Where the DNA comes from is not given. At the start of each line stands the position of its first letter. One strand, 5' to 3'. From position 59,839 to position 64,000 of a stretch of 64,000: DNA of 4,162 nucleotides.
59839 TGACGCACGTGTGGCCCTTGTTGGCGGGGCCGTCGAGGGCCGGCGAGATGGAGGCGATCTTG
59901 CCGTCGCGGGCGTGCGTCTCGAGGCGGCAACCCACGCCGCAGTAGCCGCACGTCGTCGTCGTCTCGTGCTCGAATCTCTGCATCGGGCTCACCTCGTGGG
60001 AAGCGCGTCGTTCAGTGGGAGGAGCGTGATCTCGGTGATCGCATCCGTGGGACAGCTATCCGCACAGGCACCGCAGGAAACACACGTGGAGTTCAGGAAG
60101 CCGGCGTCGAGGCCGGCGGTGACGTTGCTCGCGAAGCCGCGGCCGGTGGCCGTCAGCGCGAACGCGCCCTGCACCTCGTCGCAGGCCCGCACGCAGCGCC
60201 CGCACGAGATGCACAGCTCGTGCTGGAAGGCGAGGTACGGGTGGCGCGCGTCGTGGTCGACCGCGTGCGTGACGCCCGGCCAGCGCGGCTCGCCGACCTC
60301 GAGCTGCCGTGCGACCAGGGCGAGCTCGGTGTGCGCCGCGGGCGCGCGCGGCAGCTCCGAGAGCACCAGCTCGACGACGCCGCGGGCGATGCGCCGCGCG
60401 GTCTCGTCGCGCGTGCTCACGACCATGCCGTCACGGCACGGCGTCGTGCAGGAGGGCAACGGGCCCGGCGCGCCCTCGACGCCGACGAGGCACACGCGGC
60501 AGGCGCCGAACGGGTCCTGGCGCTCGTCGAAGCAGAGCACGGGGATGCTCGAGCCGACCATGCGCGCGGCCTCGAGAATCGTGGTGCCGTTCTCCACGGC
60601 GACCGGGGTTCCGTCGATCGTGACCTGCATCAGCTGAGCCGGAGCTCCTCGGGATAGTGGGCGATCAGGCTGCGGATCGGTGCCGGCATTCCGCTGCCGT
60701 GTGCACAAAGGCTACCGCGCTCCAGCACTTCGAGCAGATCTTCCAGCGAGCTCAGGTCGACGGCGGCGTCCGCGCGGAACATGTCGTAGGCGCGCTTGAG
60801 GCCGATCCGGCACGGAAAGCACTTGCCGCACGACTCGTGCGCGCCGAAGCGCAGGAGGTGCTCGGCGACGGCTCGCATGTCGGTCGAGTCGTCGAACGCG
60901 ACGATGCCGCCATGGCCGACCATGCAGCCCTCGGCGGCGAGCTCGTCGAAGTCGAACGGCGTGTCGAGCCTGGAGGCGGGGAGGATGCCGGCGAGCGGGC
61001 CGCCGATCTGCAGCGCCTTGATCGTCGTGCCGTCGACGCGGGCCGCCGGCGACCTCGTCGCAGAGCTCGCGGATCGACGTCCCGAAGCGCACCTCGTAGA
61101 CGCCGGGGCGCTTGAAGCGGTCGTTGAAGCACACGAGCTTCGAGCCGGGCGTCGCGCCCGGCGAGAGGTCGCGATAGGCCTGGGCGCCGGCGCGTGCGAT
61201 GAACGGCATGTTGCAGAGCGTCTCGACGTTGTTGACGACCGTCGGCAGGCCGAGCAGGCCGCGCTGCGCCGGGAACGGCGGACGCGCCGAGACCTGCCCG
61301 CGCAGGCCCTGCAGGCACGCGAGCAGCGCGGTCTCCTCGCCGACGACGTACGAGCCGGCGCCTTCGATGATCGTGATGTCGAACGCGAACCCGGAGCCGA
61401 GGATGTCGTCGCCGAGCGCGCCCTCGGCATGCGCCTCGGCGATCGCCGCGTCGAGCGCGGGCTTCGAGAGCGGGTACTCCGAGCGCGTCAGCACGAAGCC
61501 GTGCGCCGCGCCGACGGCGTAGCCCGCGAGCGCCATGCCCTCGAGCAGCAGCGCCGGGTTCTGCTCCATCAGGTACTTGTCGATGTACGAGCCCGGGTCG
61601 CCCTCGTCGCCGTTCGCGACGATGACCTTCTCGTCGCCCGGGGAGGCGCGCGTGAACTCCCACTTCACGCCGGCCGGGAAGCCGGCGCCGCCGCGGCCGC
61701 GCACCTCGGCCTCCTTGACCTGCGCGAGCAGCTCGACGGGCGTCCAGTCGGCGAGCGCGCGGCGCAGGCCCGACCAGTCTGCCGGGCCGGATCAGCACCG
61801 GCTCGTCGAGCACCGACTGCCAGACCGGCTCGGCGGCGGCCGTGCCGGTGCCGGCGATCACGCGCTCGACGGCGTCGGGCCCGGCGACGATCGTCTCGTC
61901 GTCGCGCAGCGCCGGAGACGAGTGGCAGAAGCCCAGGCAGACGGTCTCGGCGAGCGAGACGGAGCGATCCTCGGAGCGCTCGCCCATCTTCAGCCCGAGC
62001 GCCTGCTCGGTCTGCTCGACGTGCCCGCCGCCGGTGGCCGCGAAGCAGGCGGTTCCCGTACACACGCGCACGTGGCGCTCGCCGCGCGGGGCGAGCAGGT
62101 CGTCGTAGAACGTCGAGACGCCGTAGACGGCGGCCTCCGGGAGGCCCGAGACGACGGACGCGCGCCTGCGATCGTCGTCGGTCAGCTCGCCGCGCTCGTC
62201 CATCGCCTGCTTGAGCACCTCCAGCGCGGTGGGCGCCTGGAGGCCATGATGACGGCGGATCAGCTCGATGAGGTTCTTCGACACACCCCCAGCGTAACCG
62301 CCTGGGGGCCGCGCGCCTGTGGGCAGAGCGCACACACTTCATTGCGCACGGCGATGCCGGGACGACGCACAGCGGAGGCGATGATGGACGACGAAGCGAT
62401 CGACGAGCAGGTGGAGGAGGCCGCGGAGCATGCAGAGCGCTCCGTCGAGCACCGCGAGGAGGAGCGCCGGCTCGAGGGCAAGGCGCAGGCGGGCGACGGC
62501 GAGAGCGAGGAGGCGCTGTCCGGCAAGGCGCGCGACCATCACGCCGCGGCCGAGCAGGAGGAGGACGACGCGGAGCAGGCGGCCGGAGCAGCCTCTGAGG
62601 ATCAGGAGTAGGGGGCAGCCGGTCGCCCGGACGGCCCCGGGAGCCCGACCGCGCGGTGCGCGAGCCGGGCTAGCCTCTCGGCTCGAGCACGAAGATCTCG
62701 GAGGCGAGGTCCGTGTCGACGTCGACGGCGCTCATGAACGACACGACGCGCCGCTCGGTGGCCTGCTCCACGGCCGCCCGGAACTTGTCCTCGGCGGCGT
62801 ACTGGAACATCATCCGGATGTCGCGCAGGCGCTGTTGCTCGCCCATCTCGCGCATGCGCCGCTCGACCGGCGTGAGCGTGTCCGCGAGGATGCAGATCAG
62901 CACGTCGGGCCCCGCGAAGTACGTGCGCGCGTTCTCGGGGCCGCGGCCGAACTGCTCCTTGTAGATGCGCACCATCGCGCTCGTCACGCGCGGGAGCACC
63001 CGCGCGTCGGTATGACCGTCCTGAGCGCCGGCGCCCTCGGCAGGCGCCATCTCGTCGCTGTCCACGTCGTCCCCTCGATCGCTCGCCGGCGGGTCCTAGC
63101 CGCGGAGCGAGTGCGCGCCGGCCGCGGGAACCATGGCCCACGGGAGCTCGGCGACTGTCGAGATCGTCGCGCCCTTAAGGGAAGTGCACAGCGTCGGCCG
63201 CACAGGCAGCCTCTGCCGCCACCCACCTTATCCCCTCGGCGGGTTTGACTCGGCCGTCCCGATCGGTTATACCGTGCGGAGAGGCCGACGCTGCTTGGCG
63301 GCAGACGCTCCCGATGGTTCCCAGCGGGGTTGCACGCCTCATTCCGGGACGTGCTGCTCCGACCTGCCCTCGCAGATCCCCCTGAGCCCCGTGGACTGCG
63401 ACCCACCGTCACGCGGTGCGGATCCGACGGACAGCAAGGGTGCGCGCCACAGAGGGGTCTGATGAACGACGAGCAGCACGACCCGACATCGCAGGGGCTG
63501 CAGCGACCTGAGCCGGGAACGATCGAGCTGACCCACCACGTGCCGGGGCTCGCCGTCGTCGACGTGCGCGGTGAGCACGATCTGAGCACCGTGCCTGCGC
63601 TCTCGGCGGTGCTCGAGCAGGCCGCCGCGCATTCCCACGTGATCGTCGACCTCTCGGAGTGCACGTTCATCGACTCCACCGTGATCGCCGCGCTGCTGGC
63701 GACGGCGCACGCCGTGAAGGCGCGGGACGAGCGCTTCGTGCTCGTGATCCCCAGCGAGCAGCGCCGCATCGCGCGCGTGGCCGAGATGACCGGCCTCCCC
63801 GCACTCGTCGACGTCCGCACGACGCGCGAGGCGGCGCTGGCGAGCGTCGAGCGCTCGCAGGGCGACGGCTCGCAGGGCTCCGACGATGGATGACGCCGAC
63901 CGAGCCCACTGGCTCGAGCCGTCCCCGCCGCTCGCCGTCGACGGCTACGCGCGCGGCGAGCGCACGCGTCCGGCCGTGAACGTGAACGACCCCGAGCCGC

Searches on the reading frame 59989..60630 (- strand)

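Call 58: search_protein_families(library=pfam, proteins=[window:59989-60630:-], max_evalue=0.0001)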
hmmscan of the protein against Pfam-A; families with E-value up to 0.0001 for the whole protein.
window:59989-60630:- (213 aa): 10 families
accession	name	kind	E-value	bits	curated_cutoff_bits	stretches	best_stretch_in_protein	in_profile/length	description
PF13510.11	Fer2_4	-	1.2e-19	70.6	22.8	1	2-75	5-81/82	2Fe-2S iron-sulfur cluster binding domain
PF00037.32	Fer4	-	1.8e-09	37.4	21.1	1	181-199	6-24/24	4Fe-4S binding domain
PF12838.12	Fer4_7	-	1.4e-08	35.5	27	1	140-197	2-52/52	4Fe-4S dicluster domain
PF13237.11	Fer4_10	-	1e-07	32.2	25.5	0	180-197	6-25/53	4Fe-4S dicluster domain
PF12837.12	Fer4_6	-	3.2e-07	30.4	25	0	135-152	4-21/24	4Fe-4S binding domain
PF22117.2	Fer4_Nqo3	-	3.7e-07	30.7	27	1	131-199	2-67/67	NADH-quinone oxidoreductase subunit 3, ferredoxin-like domain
PF13187.11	Fer4_9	-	1.1e-06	29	27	1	140-198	2-52/52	4Fe-4S dicluster domain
PF13484.11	Fer4_16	-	1.5e-06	29.3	30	0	182-200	1-19/66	4Fe-4S double cluster binding domain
PF25160.1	LdpA_Fe-S-bd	-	5.4e-06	26.5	27.6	0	176-202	21-47/49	LdpA Fe-S cluster-binding domain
PF14697.11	Fer4_21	-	1.4e-05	25.6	35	1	136-199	4-58/59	4Fe-4S dicluster domain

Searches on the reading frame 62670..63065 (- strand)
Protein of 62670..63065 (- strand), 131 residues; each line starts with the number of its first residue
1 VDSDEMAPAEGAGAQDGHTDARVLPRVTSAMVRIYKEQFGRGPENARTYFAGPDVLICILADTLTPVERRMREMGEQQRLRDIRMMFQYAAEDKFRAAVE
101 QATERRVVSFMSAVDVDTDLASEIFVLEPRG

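Call 58: search_protein_families(library=pfam, proteins=[window:62670-63065:-], max_evalue=0.0001)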
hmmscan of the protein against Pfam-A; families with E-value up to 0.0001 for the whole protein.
window:62670-63065:- (131 aa): 1 family
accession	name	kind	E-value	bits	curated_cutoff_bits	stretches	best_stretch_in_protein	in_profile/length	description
PF10057.14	MpsC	-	8.7e-19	68.1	23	1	28-128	10-110/111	Na+-translocating membrane potential-generating system (MpsC)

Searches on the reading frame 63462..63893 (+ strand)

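Call 58: search_protein_families(library=pfam, proteins=[window:63462-63893:+], max_evalue=0.0001)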
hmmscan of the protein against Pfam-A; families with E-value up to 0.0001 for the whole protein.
window:63462-63893:+ (143 aa): 2 families
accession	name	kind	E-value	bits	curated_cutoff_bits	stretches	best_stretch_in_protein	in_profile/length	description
PF13466.11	STAS_2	-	1.5e-12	47.9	29.2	1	33-110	1-77/80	STAS domain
PF01740.26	STAS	-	3.6e-12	46.4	22.6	1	25-125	5-106/106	STAS domain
